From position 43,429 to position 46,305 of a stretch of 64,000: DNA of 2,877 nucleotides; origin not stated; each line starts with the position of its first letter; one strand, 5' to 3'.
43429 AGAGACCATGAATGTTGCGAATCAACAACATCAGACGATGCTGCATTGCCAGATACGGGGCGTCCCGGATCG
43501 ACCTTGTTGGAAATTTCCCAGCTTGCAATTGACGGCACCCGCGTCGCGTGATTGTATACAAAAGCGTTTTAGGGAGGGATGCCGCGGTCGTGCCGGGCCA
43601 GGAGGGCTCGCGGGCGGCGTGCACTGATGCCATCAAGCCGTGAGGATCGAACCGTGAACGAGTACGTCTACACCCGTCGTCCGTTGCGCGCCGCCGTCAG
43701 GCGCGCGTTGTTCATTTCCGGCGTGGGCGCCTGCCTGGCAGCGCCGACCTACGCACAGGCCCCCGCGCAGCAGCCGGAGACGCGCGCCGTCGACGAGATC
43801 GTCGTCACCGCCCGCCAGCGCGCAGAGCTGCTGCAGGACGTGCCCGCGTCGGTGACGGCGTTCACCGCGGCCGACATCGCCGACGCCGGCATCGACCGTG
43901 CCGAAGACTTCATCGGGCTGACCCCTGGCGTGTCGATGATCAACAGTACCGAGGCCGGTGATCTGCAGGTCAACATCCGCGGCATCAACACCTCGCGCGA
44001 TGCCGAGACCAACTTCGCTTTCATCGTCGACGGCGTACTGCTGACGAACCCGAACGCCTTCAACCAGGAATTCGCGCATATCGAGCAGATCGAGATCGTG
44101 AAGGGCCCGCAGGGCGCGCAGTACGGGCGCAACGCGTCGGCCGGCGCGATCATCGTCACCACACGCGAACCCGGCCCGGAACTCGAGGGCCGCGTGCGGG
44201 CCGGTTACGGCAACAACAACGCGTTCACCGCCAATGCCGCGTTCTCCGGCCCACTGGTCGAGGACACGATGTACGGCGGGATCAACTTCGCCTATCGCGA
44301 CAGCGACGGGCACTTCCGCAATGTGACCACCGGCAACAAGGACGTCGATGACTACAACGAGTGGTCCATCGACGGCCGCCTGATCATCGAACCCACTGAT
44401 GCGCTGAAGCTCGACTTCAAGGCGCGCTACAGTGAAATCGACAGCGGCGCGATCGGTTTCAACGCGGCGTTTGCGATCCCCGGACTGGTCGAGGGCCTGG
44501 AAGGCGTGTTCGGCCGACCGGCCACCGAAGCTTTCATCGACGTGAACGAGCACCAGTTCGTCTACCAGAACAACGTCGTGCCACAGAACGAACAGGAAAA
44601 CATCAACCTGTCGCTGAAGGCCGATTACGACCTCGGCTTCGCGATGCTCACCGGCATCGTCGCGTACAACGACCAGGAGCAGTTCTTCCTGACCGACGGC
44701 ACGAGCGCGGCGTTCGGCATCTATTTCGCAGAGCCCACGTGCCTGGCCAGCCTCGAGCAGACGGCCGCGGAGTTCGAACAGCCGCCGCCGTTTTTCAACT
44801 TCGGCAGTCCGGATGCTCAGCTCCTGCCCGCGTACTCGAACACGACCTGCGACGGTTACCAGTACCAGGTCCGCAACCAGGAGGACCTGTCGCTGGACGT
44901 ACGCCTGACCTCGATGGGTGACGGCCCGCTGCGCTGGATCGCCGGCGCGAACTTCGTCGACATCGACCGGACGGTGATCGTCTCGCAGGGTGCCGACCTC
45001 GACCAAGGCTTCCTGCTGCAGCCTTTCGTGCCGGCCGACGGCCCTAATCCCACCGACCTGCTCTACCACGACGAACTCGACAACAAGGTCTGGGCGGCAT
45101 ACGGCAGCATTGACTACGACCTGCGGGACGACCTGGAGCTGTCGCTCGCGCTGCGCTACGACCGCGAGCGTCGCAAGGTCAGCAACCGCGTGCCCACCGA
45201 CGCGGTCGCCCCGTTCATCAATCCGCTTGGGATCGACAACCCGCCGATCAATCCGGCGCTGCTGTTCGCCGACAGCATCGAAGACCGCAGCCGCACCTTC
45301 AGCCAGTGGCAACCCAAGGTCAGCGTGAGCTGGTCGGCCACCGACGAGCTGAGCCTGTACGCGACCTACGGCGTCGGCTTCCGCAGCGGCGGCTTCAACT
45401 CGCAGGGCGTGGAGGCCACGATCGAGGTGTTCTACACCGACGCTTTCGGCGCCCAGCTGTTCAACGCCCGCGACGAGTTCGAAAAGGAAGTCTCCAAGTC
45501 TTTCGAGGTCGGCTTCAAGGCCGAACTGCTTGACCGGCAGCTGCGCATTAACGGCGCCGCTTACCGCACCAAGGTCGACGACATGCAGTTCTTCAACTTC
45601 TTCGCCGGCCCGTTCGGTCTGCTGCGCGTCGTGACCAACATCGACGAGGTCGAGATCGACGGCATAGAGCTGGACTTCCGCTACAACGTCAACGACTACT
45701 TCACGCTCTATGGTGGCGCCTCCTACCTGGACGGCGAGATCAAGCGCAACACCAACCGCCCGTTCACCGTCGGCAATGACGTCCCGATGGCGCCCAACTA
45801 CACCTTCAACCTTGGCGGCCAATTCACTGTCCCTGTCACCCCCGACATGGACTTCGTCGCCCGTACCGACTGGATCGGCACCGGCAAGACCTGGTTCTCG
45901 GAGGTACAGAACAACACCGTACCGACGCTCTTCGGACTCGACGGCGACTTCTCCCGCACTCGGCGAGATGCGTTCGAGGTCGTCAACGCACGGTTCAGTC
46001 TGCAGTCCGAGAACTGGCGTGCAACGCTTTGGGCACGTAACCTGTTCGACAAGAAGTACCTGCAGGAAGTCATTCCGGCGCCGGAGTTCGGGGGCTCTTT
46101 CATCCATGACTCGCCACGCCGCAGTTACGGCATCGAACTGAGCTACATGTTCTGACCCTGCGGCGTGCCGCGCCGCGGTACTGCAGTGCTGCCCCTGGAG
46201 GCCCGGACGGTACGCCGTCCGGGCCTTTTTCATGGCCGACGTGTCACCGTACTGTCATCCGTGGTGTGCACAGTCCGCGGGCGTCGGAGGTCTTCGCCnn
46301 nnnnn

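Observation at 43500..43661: Identical AT-rich palindrome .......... in the promoter regions of two different TonB-dependent receptor genes: a candidate shared regulon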

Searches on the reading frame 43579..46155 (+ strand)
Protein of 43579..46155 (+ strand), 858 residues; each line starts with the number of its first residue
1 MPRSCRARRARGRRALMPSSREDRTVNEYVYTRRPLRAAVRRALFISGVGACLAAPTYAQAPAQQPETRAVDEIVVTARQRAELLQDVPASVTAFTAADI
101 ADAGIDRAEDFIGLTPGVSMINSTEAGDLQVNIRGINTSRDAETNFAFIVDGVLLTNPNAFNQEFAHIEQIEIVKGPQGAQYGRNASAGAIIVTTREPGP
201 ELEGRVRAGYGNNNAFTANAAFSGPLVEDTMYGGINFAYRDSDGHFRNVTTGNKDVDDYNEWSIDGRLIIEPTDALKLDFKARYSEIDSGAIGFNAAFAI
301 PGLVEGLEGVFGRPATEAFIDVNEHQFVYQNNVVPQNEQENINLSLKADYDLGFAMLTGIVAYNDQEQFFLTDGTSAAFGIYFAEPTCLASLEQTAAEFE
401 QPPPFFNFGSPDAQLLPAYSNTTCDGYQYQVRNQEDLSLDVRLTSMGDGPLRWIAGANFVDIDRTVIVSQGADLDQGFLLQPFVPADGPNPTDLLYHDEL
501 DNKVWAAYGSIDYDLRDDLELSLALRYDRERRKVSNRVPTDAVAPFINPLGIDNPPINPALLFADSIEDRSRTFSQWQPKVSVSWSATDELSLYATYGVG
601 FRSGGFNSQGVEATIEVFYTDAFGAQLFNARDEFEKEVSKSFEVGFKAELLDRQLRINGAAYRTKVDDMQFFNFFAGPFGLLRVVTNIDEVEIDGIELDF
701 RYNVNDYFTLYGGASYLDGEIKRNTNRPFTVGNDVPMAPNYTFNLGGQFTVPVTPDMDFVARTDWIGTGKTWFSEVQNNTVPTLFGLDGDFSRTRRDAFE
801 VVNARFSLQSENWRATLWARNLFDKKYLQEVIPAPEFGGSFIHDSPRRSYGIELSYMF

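Call 7: search_protein_families(library=pfam, proteins=[window:43579-46155:+])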
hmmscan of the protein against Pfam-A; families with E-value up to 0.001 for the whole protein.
window:43579-46155:+ (858 aa): 3 families
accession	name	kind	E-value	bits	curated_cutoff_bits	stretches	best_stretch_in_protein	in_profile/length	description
PF00593.30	TonB_dep_Rec_b-barrel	-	1.3e-43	150.9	27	1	327-822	49-436/436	TonB dependent receptor-like, beta-barrel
PF07715.20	Plug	-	1.1e-19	71.3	23.9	1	85-190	2-107/107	TonB-dependent Receptor Plug Domain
PF13505.12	OMP_b-brl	-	0.00094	19.8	28.7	0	695-766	45-118/175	Outer membrane protein beta-barrel domain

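Call 12: find_related_loci(query=window:43654-46155:+, collection=genome_contigs, flank=10000)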
Query window:43654-46155:+ (833 aa) in genome_contigs; peptide patterns used: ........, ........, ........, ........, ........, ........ (x = any residue, [..] = any of these).
40 stretches matched a pattern; 31 encode a relative of the query (tblastn E <= 1e-3); 31 distinct loci.
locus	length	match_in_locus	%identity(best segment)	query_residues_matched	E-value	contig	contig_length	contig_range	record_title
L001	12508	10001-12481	74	8-833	0e+0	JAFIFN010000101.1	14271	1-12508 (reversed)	MAG: Gammaproteobacteria bacterium isolate Super_Day8_Bin.28 NODE_1488_length_14271_cov_7.330965, whole genome shotgun s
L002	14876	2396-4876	74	8-833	0e+0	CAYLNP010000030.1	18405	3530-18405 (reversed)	MAG TPA_asm: uncultured Woeseiaceae bacterium isolate SRP072547_co1_56 genome assembly, contig: NODE_4811_length_18405_c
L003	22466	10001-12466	73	7-833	0e+0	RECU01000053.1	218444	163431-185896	MAG: Gammaproteobacteria bacterium isolate DLM2.Bin61 NODE_12_length_218444_cov_37.1546, whole genome shotgun sequence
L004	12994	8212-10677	73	7-833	0e+0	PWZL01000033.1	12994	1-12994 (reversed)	MAG: Gammaproteobacteria bacterium isolate T3Sed10_171R1 T3-Sed10-C10622, whole genome shotgun sequence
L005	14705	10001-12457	72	10-833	0e+0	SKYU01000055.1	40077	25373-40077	MAG: Gammaproteobacteria bacterium isolate CSSed162cmB_305 CSSed16-2cmB-1075, whole genome shotgun sequence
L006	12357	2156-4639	74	7-833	0e+0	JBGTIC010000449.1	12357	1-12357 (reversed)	MAG: Gammaproteobacteria bacterium isolate JTS-RE254 k141_11906376, whole genome shotgun sequence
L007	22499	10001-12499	52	48-833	0e+0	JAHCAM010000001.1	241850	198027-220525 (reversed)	MAG: Steroidobacteraceae bacterium isolate ACE_PRO67 PRO67_1, whole genome shotgun sequence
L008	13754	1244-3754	51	18-830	0e+0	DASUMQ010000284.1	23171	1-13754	MAG TPA_asm: Steroidobacteraceae bacterium isolate SMAG_U1577 k141_212257, whole genome shotgun sequence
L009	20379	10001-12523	51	45-833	0e+0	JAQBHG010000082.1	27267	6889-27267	MAG: Steroidobacteraceae bacterium isolate MAG_453_bin-06 453_bin-06_ctg-082, whole genome shotgun sequence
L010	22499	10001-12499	51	48-833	0e+0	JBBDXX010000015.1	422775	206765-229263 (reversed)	MAG: Steroidobacteraceae bacterium isolate LejiaD_66_173 Lejia_D_17_length_422775_cov_116, whole genome shotgun sequence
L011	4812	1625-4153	51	43-833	0e+0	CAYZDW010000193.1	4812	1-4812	MAG TPA_asm: uncultured Steroidobacteraceae bacterium isolate binchicken_co203_400 genome assembly, contig: k141_352782,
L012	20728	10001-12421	51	46-833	0e+0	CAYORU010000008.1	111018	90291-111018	MAG TPA_asm: uncultured Steroidobacteraceae bacterium isolate binchicken_co276_88 genome assembly, contig: NODE_199_leng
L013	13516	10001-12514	51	48-833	0e+0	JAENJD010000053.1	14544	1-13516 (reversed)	MAG: Steroidobacteraceae bacterium isolate CoA_1_bin.57 scaffold_1433, whole genome shotgun sequence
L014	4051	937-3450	52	42-833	0e+0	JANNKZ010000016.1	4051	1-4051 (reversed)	MAG: Gammaproteobacteria bacterium isolate SOY_38_metabat_265 SOY_38_k141_2334084, whole genome shotgun sequence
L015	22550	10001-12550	50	41-833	0e+0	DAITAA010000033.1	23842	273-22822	MAG TPA_asm: Steroidobacteraceae bacterium isolate CTOTU26092 NODE_713_length_23842_cov_13.305839, whole genome shotgun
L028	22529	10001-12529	56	39-833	2e-117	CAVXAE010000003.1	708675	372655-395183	MAG: uncultured Gammaproteobacteria bacterium isolate MFD01275.bin.2.50 genome assembly, contig: contig_18148, whole gen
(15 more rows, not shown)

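Call 17: search_protein_families(library=pfam, proteins=[L010:6139-6993:-, L010:7024-7689:-, L010:7781-8560:-, L009:8336-9814:-, L010:12498-13742:-, L010:13712-14713:+, L010:14710-16779:+, L010:16796-18694:+, L010:19372-20004:+, L010:20053-21276:+])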
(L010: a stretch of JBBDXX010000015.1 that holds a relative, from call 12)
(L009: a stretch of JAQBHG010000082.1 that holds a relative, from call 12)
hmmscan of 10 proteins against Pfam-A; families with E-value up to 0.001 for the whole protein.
L010:6139-6993:- (284 aa): 2 families
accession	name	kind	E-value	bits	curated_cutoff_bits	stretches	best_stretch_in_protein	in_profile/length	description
PF05433.20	Rick_17kDa_Anti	-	1.1e-08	35.3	24.2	1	223-261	4-43/43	Glycine zipper 2TM domain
PF13441.11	Gly-zipper_YMGG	-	0.00016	21.7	28.9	1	217-257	2-43/45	YMGG-like Gly-zipper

L010:7024-7689:- (221 aa): 0 families

L010:7781-8560:- (259 aa): 1 family
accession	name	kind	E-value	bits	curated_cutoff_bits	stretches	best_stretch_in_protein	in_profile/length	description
PF00694.25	Aconitase_C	-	2e-28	99.8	22.8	1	64-182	5-130/131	Aconitase C-terminal domain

L009:8336-9814:- (492 aa): 1 family
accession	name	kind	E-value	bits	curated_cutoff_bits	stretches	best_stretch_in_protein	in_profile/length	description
PF00330.25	Aconitase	-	1.3e-166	555.6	28.7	1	34-482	1-463/463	Aconitase family (aconitate hydratase)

L010:12498-13742:- (414 aa): 1 family
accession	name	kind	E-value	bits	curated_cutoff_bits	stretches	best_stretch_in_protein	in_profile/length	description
PF02515.22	CoA_transf_3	-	1.4e-128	429.5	23.3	1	23-390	1-366/366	CoA-transferase family III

L010:13712-14713:+ (333 aa): 1 family
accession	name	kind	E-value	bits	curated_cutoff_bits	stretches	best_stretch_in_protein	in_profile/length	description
PF00682.25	HMGL-like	-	2.1e-40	139.2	29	1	35-306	2-258/260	HMGL-like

L010:14710-16779:+ (689 aa): 4 families
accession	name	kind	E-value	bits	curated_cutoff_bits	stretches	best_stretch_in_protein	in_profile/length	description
PF01968.24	Hydantoinase_A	-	8.3e-87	291.5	22.9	1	205-490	1-288/291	Hydantoinase/oxoprolinase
PF05378.19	Hydant_A_N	-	1.3e-47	162.2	25.2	1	4-182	1-173/176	Hydantoinase/oxoprolinase N-terminal region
PF19278.4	Hydant_A_C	-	4.9e-15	55.8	21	1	507-668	12-177/193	Hydantoinase/oxoprolinase C-terminal domain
PF13941.12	MutL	-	6.7e-05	22.3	27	0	266-310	225-271/450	MutL protein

L010:16796-18694:+ (632 aa): 1 family
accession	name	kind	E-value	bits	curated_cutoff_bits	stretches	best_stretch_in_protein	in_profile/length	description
PF02538.19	Hydantoinase_B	-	1.5e-140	469.6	26.8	1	19-533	1-519/519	Hydantoinase B/oxoprolinase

L010:19372-20004:+ (210 aa): 1 family
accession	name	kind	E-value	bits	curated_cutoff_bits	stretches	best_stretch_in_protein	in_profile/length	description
PF00857.26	Isochorismatase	-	2.1e-37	129.3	27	1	21-197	2-174/175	Isochorismatase domain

L010:20053-21276:+ (407 aa): 1 family
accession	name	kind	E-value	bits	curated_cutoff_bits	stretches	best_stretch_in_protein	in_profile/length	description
PF02515.22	CoA_transf_3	-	1.6e-128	429.4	23.3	1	4-382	1-366/366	CoA-transferase family III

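Call 21: search_protein_families(library=pfam, proteins=[L015:18754-19401:+, L015:3051-3767:-, L012:16502-17230:+, L012:17149-17916:+, L028:6154-6861:+, L008:4914-5675:+, L012:17913-18836:+, L001:2436-3695:+, L012:6967-9798:-, L003:7000-7914:+], max_evalue=0.01)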
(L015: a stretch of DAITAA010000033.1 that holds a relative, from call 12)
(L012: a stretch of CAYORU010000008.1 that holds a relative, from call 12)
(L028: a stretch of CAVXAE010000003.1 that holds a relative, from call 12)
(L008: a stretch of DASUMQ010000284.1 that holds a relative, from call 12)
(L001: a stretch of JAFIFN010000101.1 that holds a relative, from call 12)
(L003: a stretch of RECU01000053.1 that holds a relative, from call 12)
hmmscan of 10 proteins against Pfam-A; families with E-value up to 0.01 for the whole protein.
L015:18754-19401:+ (215 aa): 9 families
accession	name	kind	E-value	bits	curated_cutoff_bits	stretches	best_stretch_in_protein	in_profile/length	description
PF07729.17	FCD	-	4.2e-19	69.6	24.3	1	81-207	1-124/125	FCD domain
PF00392.27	GntR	-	7.3e-18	64.4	27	1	11-71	3-64/64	Bacterial regulatory proteins, gntR family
PF13412.12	HTH_24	-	6.6e-06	26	21.9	1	30-62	16-48/48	Winged helix-turn-helix DNA-binding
PF01978.25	TrmB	-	0.00016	21.9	25.6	1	31-64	22-55/68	Sugar-specific transcriptional regulator TrmB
PF13545.12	HTH_Crp_2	-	0.00021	21.6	27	1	31-63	22-54/70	Crp-like helix-turn-helix domain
PF08222.17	HTH_CodY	-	0.00037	20.5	27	1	30-74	3-46/61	CodY helix-turn-helix domain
PF17762.8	HTH_ParB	-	0.001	19.7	22.6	0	28-57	17-46/102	ParB HTH domain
PF01325.25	Fe_dep_repress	-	0.0021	18.7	26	1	34-69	25-60/60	Iron dependent repressor, N-terminal DNA binding domain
PF13404.12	HTH_AsnC-type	-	0.0088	16.3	27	1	30-55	16-41/42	AsnC-type helix-turn-helix domain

L015:3051-3767:- (238 aa): 0 families

L012:16502-17230:+ (242 aa): 1 family
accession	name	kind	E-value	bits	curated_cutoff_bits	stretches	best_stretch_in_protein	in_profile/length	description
PF00857.26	Isochorismatase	-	1.2e-34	120.3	27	1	32-225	2-175/175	Isochorismatase domain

L012:17149-17916:+ (255 aa): 2 families
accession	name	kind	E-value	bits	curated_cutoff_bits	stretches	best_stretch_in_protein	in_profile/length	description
PF00881.29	Nitroreductase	-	5.1e-29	102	23.5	1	36-225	2-167/167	Nitroreductase family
PF14512.11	TM1586_NiRdase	-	1e-06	29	27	0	168-227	78-134/215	Putative TM nitroreductase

L028:6154-6861:+ (235 aa): 0 families

L008:4914-5675:+ (253 aa): 2 families
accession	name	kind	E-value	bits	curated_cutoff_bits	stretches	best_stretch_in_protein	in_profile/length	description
PF10604.15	Polyketide_cyc2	-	2e-19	70.7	27.4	1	33-178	3-142/142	Polyketide cyclase / dehydrase and lipid transport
PF03364.25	Polyketide_cyc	-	0.0026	18.5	23.4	1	41-65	2-26/126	Polyketide cyclase / dehydrase and lipid transport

L012:17913-18836:+ (307 aa): 2 families
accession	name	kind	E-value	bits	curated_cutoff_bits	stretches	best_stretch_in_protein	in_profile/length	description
PF00892.27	EamA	-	3.9e-27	95.6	28.2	2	164-297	3-133/135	EamA-like transporter family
PF08627.16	CRT-like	-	4.8e-05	22.9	26.9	1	239-299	81-140/335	CRT-like, chloroquine-resistance transporter-like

L001:2436-3695:+ (419 aa): 3 families
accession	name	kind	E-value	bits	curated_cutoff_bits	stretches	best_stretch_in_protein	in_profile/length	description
PF02770.24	Acyl-CoA_dh_M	-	1.2e-21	77.1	33.3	1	143-238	1-97/97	Acyl-CoA dehydrogenase, middle domain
PF02771.21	Acyl-CoA_dh_N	-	1.7e-18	67.5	22.9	1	25-137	2-111/113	Acyl-CoA dehydrogenase, N-terminal domain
PF00441.29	Acyl-CoA_dh_1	-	2e-17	64.2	22.4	1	250-417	1-150/150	Acyl-CoA dehydrogenase, C-terminal domain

L012:6967-9798:- (943 aa): 1 family
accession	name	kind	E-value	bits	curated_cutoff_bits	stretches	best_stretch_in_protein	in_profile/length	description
PF00311.23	PEPcase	-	4.9e-226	753.2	22.4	1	52-943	1-919/919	Phosphoenolpyruvate carboxylase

L003:7000-7914:+ (304 aa): 2 families
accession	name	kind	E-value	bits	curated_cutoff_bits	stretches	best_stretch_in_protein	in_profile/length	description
PF01887.21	SAM_HAT_N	-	6.3e-47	159.4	26.3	1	6-148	1-139/145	SAM hydroxide adenosyltransferase N-terminal domain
PF20257.3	SAM_HAT_C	-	1e-16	61.5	25.5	1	178-259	1-83/84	SAM hydroxide adenosyltransferase C-terminal domain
